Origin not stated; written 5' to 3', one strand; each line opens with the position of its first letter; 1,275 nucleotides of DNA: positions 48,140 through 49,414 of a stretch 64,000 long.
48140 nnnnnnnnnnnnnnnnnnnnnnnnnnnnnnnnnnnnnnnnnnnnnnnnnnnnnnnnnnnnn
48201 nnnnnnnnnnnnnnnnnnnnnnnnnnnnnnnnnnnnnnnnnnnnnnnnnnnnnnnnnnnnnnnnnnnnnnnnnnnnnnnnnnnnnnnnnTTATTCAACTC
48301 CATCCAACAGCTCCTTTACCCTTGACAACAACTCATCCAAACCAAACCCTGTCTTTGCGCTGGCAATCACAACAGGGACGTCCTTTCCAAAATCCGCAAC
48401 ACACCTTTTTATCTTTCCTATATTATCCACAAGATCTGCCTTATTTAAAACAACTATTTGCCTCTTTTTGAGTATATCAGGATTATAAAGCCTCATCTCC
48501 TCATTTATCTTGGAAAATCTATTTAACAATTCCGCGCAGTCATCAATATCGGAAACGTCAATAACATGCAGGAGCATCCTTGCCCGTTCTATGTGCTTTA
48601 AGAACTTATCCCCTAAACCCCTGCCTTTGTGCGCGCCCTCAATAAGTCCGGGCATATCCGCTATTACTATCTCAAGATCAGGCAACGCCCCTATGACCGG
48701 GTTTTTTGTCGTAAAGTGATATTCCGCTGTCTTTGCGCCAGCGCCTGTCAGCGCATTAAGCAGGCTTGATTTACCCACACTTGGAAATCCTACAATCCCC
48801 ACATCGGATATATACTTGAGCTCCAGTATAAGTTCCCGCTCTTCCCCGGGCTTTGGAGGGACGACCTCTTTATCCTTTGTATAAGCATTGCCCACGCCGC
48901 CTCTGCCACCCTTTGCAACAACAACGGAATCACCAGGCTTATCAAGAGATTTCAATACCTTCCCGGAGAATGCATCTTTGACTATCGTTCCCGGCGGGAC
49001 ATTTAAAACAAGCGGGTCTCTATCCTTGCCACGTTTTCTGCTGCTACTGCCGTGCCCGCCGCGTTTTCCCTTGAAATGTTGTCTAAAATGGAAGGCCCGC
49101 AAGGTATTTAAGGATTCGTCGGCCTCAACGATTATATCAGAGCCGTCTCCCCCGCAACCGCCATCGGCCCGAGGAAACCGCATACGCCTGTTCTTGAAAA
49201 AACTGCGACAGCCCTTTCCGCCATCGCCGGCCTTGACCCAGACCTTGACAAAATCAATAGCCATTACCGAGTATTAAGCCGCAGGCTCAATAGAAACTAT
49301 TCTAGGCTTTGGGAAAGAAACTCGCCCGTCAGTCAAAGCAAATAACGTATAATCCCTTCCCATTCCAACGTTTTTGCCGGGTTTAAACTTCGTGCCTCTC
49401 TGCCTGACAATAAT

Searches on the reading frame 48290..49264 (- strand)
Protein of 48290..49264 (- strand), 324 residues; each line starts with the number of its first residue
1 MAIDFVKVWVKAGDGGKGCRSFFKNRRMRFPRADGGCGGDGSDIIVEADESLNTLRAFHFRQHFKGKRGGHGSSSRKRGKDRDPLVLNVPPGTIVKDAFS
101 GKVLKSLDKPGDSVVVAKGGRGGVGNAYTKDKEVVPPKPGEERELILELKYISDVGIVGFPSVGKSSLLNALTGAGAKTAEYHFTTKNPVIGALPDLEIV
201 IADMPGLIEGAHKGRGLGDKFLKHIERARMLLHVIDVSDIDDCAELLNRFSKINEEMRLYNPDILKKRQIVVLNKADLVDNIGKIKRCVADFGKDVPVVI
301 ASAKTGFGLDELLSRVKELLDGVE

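Call 85: list_cluster_members(proteins=[P0001, window:48290-49264:-, window:42175-44052:-, P0002, P0006, window:60838-62265:-])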
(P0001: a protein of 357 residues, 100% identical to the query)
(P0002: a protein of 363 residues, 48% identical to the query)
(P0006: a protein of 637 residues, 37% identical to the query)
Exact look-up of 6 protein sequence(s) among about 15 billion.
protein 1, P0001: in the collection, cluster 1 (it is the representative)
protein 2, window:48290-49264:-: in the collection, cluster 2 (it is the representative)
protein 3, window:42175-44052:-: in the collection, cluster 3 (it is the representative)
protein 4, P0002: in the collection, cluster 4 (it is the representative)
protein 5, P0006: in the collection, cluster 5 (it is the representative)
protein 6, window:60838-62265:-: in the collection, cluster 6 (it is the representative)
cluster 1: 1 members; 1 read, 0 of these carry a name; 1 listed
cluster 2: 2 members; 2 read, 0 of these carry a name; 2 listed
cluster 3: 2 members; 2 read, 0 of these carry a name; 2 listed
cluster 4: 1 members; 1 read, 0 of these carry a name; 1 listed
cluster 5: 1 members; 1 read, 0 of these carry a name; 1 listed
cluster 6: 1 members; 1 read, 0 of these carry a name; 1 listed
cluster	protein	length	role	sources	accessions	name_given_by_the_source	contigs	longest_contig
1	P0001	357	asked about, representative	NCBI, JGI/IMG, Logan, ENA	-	-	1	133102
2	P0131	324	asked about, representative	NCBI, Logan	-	-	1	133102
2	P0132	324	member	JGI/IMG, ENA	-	-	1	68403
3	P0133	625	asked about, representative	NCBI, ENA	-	-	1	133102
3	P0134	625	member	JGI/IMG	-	-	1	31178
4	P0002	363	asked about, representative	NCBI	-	-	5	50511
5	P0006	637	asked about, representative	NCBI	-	-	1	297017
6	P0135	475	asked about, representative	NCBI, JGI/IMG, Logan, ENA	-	-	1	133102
